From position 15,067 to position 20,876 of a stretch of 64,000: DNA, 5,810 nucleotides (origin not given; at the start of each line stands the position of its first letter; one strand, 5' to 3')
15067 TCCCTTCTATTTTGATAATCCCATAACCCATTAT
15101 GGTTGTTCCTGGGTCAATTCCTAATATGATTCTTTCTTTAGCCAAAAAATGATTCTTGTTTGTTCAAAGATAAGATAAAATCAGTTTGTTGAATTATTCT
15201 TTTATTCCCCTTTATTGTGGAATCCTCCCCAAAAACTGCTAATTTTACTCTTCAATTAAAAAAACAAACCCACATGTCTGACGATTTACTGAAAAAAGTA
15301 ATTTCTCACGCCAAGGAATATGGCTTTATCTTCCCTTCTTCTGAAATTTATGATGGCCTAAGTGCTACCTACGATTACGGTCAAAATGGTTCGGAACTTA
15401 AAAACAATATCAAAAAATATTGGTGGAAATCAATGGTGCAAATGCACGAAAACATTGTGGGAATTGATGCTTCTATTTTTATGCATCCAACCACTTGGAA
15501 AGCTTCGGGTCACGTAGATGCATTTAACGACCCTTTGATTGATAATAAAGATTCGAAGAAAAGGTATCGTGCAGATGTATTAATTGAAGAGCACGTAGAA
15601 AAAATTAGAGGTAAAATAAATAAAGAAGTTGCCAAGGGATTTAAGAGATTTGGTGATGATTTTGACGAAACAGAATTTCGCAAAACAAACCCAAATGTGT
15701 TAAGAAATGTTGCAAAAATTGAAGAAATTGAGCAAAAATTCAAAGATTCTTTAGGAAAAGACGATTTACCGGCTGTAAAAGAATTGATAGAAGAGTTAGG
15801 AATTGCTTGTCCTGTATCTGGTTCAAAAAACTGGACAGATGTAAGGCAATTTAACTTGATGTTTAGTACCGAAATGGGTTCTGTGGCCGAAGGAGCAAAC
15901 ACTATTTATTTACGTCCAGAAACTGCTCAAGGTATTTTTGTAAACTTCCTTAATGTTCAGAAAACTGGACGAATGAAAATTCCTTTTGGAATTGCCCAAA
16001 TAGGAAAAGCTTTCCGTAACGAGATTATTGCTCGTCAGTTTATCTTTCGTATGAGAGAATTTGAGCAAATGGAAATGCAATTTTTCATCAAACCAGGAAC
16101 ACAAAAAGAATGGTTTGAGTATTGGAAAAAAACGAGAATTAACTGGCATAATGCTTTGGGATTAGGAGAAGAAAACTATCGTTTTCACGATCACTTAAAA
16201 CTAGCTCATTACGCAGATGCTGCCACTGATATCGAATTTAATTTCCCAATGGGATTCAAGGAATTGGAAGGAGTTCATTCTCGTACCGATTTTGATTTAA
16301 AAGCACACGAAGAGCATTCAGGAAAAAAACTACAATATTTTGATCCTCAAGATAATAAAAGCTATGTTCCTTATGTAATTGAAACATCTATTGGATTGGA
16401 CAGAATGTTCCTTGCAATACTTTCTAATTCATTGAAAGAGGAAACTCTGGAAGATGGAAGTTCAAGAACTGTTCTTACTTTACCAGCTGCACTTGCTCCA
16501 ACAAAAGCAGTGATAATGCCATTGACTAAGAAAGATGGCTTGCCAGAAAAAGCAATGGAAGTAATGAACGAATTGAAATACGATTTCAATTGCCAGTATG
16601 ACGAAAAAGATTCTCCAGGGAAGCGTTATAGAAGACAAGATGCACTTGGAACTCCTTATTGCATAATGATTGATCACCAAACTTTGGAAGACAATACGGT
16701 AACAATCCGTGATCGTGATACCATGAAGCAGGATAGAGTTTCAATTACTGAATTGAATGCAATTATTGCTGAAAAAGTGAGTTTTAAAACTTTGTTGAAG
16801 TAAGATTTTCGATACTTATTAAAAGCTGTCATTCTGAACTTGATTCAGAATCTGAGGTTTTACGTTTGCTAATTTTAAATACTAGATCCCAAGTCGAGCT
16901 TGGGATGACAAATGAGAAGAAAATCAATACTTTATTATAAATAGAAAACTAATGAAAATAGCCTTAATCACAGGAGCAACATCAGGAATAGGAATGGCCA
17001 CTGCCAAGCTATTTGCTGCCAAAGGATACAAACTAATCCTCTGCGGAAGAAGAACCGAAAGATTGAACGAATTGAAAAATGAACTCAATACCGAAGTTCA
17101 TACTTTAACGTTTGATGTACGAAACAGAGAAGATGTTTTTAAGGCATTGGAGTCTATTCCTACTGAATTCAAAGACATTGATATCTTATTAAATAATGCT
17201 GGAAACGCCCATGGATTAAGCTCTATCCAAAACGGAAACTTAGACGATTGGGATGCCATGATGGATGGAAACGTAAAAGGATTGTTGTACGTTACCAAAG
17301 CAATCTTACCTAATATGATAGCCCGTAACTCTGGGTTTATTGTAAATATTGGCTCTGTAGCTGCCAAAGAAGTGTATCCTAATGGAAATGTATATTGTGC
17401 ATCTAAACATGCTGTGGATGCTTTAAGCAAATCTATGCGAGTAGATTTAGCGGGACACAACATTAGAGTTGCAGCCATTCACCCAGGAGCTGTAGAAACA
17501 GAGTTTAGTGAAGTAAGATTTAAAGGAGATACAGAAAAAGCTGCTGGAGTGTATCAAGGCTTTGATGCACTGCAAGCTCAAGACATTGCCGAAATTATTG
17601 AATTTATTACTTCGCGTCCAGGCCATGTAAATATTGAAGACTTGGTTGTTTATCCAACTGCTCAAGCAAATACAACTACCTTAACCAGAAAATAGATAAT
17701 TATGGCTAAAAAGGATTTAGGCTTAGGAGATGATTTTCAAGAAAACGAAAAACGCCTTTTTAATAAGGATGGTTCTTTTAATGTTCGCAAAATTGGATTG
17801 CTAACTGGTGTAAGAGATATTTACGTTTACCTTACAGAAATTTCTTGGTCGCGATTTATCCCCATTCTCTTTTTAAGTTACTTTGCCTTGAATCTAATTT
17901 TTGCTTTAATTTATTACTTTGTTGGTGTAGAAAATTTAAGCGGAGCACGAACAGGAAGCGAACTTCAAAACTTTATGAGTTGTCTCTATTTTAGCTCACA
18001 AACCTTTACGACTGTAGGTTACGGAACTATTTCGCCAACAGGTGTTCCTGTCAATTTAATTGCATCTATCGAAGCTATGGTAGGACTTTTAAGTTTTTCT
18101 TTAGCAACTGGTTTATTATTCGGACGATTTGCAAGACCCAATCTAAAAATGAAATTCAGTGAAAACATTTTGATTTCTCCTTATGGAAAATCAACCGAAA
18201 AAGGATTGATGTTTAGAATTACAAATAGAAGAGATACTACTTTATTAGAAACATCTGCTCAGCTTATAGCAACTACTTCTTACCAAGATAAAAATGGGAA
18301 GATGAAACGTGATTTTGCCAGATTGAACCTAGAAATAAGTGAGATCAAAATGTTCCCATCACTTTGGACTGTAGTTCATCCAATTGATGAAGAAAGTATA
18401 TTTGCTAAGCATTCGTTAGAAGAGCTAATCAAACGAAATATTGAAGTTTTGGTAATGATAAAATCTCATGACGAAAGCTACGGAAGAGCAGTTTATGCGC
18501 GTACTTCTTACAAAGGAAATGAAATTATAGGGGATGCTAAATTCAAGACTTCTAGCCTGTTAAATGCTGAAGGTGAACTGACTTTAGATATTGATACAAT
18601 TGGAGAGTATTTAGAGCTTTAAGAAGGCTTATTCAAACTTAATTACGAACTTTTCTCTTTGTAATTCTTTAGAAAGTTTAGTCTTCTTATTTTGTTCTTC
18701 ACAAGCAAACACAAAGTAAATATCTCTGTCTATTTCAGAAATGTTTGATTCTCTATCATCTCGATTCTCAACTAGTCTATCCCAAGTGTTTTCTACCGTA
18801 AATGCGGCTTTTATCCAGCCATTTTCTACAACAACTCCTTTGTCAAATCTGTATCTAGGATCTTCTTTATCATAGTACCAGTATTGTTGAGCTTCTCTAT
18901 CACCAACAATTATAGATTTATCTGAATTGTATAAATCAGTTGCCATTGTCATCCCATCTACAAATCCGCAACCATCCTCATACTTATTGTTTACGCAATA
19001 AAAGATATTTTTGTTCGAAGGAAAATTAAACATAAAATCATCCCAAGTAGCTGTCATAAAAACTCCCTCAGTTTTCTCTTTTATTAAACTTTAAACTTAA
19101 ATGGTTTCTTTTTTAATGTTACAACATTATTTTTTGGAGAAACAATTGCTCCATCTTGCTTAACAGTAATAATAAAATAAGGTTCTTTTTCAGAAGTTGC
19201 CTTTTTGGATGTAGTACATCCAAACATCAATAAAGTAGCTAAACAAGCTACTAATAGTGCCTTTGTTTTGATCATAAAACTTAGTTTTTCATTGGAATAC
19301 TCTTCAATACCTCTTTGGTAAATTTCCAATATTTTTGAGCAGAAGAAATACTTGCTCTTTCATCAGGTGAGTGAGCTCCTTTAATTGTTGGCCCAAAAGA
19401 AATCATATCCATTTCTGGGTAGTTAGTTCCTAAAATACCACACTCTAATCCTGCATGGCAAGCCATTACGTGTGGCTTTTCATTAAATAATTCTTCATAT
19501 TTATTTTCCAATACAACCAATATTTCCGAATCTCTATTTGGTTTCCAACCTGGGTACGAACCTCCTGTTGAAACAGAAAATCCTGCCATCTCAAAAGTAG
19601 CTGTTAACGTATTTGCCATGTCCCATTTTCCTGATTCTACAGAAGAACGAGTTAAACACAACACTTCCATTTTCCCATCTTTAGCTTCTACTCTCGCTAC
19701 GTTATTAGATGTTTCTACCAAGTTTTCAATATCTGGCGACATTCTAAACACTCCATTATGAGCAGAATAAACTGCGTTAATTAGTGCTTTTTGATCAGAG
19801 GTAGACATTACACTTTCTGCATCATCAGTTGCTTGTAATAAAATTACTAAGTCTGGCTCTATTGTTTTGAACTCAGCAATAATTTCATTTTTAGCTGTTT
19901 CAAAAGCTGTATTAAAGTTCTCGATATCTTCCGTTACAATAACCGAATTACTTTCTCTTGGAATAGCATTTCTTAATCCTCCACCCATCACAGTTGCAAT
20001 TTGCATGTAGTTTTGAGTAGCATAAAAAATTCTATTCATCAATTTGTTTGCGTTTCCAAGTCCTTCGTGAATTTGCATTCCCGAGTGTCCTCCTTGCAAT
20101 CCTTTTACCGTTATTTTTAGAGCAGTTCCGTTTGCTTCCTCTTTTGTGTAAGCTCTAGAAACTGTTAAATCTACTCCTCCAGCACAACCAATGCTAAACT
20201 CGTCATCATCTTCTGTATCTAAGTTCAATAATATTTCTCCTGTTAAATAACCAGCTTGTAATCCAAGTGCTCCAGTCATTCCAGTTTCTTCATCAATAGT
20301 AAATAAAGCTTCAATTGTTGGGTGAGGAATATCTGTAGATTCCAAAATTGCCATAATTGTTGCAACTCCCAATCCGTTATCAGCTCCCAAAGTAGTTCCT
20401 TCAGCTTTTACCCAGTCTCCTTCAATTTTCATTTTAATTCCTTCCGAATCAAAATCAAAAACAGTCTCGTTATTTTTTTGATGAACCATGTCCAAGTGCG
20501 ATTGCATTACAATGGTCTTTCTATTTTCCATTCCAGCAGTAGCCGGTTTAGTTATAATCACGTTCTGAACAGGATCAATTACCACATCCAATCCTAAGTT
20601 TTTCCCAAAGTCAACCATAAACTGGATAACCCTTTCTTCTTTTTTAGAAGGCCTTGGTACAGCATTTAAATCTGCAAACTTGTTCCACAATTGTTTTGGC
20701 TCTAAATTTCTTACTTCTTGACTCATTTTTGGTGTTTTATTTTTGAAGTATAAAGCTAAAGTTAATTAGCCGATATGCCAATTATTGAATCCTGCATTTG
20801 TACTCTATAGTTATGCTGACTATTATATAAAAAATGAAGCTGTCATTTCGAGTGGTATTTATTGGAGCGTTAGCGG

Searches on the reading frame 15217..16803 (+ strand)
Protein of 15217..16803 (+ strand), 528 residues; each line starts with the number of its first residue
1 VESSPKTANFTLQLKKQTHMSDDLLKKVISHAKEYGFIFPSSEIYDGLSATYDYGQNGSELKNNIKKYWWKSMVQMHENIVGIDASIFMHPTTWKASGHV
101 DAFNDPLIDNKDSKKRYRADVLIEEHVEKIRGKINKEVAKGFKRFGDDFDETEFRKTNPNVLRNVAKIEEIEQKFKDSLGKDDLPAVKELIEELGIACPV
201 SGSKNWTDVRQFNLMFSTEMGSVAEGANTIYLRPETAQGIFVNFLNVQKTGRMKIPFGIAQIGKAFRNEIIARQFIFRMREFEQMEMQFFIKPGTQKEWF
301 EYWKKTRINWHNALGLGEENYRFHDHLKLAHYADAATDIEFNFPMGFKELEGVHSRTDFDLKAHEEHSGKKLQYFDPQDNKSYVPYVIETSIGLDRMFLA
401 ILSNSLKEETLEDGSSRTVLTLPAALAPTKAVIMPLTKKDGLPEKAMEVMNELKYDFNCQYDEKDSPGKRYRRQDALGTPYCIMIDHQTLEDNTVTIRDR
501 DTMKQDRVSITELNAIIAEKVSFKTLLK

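Call 15: search_protein_families(library=ncbifam, proteins=[window:15217-16803:+])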
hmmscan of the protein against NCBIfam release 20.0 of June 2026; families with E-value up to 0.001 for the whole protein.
window:15217-16803:+ (528 aa): 12 families
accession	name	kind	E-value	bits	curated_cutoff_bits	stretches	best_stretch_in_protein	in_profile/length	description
NF003211.1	PRK04173.1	equivalog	4.3e-199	662.1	312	1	26-517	2-454/454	glycine--tRNA ligase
TIGR00389.1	glyS_dimeric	equivalog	1.3e-149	499.4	243.3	3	27-309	5-237/565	glycine--tRNA ligase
NF011484.0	PRK14894.1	equivalog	5.1e-121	404.5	1050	3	192-410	101-337/539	glycine--tRNA ligase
TIGR00418.1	thrS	equivalog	2.7e-14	53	383.65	1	372-519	428-563/565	threonine--tRNA ligase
TIGR00408.1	proS_fam_I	equivalog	3.3e-13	49.4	437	1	419-521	273-381/475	proline--tRNA ligase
NF003068.0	PRK03991.1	equivalog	2.3e-12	46.1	484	1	372-521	447-592/613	threonine--tRNA ligase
NF008979.1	PRK12325.1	exception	1.3e-11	44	550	1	391-515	316-434/437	proline--tRNA ligase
NF006625.0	PRK09194.1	equivalog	1.8e-10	40.4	558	1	412-516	451-557/559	proline--tRNA ligase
TIGR00409.1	proS_fam_II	equivalog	1.4e-09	37.4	306.7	1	412-519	457-567/568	proline--tRNA ligase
TIGR00442.1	hisS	equivalog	2.6e-08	33.3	286.75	1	427-509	323-405/406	histidine--tRNA ligase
NF011500.0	PRK14938.1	equivalog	2.5e-05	23.4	362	1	415-519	261-365/387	Ser-tRNA(Thr) hydrolase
TIGR00414.1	serS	equivalog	0.001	18.2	301.65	0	260-405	256-401/418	serine--tRNA ligase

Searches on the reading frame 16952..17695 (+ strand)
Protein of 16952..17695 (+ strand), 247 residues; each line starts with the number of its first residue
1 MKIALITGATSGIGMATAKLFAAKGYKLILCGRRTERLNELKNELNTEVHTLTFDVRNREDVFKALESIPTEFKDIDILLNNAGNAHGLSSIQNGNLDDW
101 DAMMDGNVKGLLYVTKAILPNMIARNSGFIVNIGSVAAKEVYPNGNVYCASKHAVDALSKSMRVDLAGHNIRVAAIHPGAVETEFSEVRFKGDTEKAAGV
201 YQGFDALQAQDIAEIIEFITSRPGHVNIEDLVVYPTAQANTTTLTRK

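Call 15: search_protein_families(library=ncbifam, proteins=[window:16952-17695:+])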
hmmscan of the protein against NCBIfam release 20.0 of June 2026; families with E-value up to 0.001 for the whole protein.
window:16952-17695:+ (247 aa): 231 families (the best 25 are shown)
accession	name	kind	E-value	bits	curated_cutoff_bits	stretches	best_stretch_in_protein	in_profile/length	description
NF007829.0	PRK10538.1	equivalog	2.5e-77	259.6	411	1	3-240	2-240/248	bifunctional NADP-dependent 3-hydroxy acid dehydrogenase/3-hydroxypropionate dehydrogenase YdfG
NF005672.0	PRK07454.1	equivalog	1.5e-52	178.2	234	1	1-238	6-239/241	SDR family oxidoreductase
NF005594.0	PRK07326.1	equivalog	4e-50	170.6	271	1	2-227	7-223/237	SDR family oxidoreductase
NF005559.1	PRK07231.1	subfamily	2.3e-48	164.8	215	1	2-221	5-230/249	glucose 1-dehydrogenase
NF005806.0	PRK07666.1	equivalog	2.6e-46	157.8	286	1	2-216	8-217/239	3-ketoacyl-ACP reductase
NF009466.0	PRK12826.1-2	subfamily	8.3e-45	153.2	222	1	2-223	4-229/248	3-oxoacyl-ACP reductase FabG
NF038213.1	SDR_TniO_fam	equivalog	1.6e-44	152.2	300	1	2-238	3-249/249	SDR family oxidoreductase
NF004791.0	PRK06138.1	equivalog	5.7e-44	150.3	312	1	2-220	6-231/252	SDR family oxidoreductase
NF004826.0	PRK06182.1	subfamily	1.3e-43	149.2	305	1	2-210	5-210/274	oxidoreductase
NF052558.1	MBtsdlDhBudC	equivalog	9.6e-43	146.5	270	1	2-222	4-225/250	meso-2,3-butanediol dehydrogenase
NF004818.0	PRK06172.1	equivalog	4.8e-42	144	336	1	2-200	8-209/253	SDR family oxidoreductase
NF004824.0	PRK06180.1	subfamily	6.5e-41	140.3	298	1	2-187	5-189/279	oxidoreductase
NF006073.0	PRK08219.1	equivalog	6.8e-41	140.4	218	1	1-236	3-225/227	SDR family oxidoreductase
NF004823.0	PRK06179.1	subfamily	1.6e-40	139.2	310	1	2-214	6-210/271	oxidoreductase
NF005878.0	PRK07825.1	subfamily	8.5e-40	136.8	287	1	3-232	11-230/278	short chain dehydrogenase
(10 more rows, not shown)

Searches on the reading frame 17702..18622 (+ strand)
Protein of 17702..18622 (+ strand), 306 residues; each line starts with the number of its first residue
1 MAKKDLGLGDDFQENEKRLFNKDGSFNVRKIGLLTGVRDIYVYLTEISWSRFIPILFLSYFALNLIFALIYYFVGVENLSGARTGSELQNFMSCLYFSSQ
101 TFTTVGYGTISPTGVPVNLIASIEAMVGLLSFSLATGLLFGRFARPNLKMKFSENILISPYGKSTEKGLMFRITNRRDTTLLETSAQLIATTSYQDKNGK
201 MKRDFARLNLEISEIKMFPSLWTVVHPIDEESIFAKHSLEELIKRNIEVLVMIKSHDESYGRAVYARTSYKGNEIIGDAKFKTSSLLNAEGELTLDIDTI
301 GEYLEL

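Call 15: search_protein_families(library=ncbifam, proteins=[window:17702-18622:+])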
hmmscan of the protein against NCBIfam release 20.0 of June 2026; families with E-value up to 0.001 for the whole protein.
window:17702-18622:+ (306 aa): 1 family
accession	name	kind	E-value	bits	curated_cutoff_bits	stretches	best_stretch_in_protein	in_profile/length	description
NF007828.0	PRK10537.1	equivalog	0.0008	18.5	425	0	60-118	148-206/403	voltage-gated potassium channel protein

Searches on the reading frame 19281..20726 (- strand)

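Call 15: search_protein_families(library=ncbifam, proteins=[window:19281-20726:-])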
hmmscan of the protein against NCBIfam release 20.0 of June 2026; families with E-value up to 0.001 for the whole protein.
window:19281-20726:- (481 aa): 16 families
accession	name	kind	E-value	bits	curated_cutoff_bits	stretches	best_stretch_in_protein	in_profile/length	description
TIGR01893.1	aa-his-dipept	subfamily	4.4e-161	536.8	343.75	1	8-477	1-477/478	beta-Ala-His dipeptidase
NF011600.0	PRK15026.1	equivalog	1e-133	446.6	991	1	4-480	3-485/485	cytosol nonspecific dipeptidase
TIGR01883.1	PepT-like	hypoth_equivalog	1.6e-14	53.7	274.25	1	13-172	2-159/361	peptidase T-like protein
NF006365.0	PRK08588.1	subfamily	1.4e-09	37.7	289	0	18-159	14-153/383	succinyl-diaminopimelate desuccinylase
NF006399.0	PRK08651.1-2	equivalog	2.7e-09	36.5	381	1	18-185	14-180/405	succinyl-diaminopimelate desuccinylase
NF009555.0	PRK13004.1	equivalog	1.2e-08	34.3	321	0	382-463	300-381/399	YgeY family selenium metabolism-linked hydrolase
NF003976.0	PRK05469.1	subfamily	2.1e-07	30.1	255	1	83-156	107-184/409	tripeptide aminopeptidase PepT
TIGR01910.1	DapE-ArgE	subfamily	6.1e-07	29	217.6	0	395-467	300-371/373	ArgE/DapE family deacylase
TIGR03526.1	selenium_YgeY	hypoth_equivalog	7.2e-07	28.4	321.5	0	17-93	19-90/395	YgeY family selenium metabolism-linked hydrolase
NF006402.0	PRK08651.1-5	equivalog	3.6e-06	26.2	369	1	22-188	12-159/369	succinyl-diaminopimelate desuccinylase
NF009920.0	PRK13381.1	subfamily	4.3e-06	25.8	293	1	97-164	124-195/412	peptidase T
NF005373.0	PRK06915.1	equivalog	2.6e-05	23.4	428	0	397-461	337-401/422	peptidase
TIGR01902.1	dapE-lys-deAc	subfamily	2.9e-05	23.5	163.1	1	17-83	3-64/340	N-acetyl-ornithine/N-acetyl-lysine deacetylase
NF003367.0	PRK04443.1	equivalog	3.9e-05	23.2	363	1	18-81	14-72/349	[LysW]-lysine hydrolase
NF006771.0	PRK09290.1-5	subfamily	6.7e-05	21.5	399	0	27-83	33-87/413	allantoate amidohydrolase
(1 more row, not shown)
